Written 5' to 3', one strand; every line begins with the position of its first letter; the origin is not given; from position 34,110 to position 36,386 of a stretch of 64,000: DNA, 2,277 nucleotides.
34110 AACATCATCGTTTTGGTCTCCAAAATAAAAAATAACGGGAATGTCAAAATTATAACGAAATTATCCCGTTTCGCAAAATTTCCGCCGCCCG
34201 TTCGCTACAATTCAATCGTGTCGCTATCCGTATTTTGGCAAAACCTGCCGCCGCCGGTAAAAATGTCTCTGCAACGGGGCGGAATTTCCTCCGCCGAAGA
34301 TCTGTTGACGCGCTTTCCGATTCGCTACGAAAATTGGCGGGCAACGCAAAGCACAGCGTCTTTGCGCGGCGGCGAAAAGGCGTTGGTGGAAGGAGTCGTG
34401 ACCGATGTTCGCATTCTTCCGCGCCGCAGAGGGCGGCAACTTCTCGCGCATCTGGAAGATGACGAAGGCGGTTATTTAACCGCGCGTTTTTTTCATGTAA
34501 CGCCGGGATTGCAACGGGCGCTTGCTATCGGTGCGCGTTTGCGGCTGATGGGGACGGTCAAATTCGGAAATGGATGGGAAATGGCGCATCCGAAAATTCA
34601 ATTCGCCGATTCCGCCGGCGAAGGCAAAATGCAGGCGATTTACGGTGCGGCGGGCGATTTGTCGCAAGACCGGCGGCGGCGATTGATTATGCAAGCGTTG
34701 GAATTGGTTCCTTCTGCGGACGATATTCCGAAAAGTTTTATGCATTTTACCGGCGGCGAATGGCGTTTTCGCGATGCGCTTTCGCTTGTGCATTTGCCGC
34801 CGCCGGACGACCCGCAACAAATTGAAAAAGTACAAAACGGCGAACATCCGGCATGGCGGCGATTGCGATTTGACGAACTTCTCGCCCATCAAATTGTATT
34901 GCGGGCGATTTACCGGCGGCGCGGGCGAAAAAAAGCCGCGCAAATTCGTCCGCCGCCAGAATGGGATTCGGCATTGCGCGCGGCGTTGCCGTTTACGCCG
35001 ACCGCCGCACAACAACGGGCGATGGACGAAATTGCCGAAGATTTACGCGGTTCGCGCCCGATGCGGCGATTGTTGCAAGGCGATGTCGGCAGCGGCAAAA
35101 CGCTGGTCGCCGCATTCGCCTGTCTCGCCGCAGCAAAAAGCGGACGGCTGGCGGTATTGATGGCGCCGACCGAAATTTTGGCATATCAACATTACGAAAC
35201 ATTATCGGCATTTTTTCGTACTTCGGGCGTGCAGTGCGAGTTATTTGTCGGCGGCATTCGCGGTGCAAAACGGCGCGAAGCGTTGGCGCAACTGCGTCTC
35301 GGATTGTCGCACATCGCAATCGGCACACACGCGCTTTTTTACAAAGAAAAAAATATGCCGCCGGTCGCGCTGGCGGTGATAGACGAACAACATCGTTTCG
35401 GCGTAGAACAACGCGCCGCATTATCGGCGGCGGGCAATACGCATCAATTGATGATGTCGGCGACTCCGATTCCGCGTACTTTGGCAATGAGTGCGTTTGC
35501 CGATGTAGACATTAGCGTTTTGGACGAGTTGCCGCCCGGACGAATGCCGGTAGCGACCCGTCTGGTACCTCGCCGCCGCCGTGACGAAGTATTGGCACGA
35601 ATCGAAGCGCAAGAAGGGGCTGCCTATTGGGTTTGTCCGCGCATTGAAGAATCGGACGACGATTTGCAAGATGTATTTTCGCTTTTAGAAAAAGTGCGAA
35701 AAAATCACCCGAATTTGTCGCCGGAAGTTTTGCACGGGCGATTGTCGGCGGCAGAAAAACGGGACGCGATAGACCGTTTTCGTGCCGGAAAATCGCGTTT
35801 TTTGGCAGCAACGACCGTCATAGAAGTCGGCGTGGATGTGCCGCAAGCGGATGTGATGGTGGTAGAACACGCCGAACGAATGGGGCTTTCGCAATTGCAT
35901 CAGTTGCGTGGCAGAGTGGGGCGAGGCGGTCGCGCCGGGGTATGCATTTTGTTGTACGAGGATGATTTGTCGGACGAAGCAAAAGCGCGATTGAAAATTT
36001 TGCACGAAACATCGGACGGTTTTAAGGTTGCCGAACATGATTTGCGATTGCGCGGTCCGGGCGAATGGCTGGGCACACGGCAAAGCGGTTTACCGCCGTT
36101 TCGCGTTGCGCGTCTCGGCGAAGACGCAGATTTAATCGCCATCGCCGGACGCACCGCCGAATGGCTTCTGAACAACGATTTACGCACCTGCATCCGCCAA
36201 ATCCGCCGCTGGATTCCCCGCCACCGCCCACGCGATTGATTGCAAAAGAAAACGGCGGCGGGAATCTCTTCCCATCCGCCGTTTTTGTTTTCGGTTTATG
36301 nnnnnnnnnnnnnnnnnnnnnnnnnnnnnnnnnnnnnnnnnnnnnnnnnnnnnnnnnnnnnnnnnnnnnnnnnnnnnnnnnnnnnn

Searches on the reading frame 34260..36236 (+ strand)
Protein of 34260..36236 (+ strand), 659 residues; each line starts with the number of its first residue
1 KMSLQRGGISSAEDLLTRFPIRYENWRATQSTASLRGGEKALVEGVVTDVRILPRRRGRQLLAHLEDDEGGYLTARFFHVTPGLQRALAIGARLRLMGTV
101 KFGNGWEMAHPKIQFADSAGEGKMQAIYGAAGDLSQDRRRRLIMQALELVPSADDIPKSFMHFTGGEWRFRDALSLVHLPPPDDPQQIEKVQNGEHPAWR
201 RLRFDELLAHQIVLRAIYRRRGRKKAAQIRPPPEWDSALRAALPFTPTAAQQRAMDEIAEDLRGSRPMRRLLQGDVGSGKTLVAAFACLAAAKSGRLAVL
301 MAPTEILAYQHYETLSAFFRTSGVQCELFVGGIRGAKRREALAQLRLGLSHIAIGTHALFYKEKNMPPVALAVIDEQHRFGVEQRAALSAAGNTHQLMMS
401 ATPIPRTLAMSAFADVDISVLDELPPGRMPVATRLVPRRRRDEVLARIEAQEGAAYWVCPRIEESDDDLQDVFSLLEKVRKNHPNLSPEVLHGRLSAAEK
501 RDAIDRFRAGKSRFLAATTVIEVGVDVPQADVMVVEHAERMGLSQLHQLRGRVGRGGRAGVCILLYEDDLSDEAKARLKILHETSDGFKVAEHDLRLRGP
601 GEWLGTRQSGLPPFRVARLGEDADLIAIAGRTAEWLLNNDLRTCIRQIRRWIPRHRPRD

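Call 23: find_related_loci(query=window:34260-36236:+, collection=genome_contigs, flank=10000)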
Query window:34260-36236:+ (659 aa) in genome_contigs; peptide patterns used: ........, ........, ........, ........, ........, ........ (x = any residue, [..] = any of these).
138 stretches matched a pattern; 17 encode a relative of the query (tblastn E <= 1e-3); 17 distinct loci.
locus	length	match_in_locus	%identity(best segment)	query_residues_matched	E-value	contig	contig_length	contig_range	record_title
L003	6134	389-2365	99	1-659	0e+0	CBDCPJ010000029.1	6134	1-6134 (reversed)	MAG: Spirochaetia bacterium isolate faab6882-6287-49c9-b04d-4208091d842c genome assembly, contig: contig_29, whole genom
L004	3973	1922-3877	68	1-652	0e+0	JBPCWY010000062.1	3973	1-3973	MAG: Gammaproteobacteria bacterium isolate MAG_seacave_22 S1Ck127_1703253, whole genome shotgun sequence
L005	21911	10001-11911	42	4-640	1e-125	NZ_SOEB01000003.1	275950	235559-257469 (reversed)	Rhodovulum visakhapatnamense strain JA181 Ga0310483_103, whole genome shotgun sequence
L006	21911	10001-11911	41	4-640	6e-125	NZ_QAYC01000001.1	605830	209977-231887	Rhodovulum kholense strain DSM 19783 Ga0183464_101, whole genome shotgun sequence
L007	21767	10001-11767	42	54-640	8e-123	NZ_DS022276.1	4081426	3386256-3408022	Salipiger bermudensis HTCC2601 scf_1100011001366, whole genome shotgun sequence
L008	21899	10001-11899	41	9-640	3e-121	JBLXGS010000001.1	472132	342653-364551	MAG: Roseobacteraceae bacterium isolate ET05-02 T05maxbin_out.009_metabat.1RE.5K@1, whole genome shotgun sequence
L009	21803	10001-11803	42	46-640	2e-120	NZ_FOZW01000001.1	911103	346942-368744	Alloyangia pacifica strain DSM 26894, whole genome shotgun sequence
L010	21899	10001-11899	41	9-640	3e-120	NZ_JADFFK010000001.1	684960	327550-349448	Salipiger mangrovisoli strain 6D45A NODE_1_length_684960_cov_108.305370, whole genome shotgun sequence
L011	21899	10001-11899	41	9-640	1e-119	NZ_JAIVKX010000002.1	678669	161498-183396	Alloyangia pacifica strain KcN7-14 KcN7-14_ctg002, whole genome shotgun sequence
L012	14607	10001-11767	42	54-640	1e-119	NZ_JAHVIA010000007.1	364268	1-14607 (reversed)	Salipiger bermudensis strain DP6N14-6 DP6N14-6_ctg007, whole genome shotgun sequence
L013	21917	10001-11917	40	3-640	1e-117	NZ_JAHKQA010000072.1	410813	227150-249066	Citreicella sp. C3M06 C3M06_C3M06_contig_24, whole genome shotgun sequence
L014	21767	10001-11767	41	54-640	2e-119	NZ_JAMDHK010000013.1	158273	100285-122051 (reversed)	Salipiger pentaromativorans strain P9 scaffold13_size158273, whole genome shotgun sequence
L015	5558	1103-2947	37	8-618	5e-102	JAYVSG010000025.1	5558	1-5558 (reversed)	MAG: Candidatus Omnitrophota bacterium isolate GL74_DN_concoct_188_sub GL74_DN_concoct_188_sub_24, whole genome shotgun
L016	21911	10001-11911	35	9-629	4e-100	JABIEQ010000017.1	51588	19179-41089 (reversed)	MAG: Candidatus Magasanikbacteria bacterium isolate SI053_bin100 k141_930892, whole genome shotgun sequence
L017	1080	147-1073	46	197-500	2e-75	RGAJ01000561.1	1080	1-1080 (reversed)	MAG: Rhodobacteraceae bacterium isolate WB5_5_175 contig_100_560, whole genome shotgun sequence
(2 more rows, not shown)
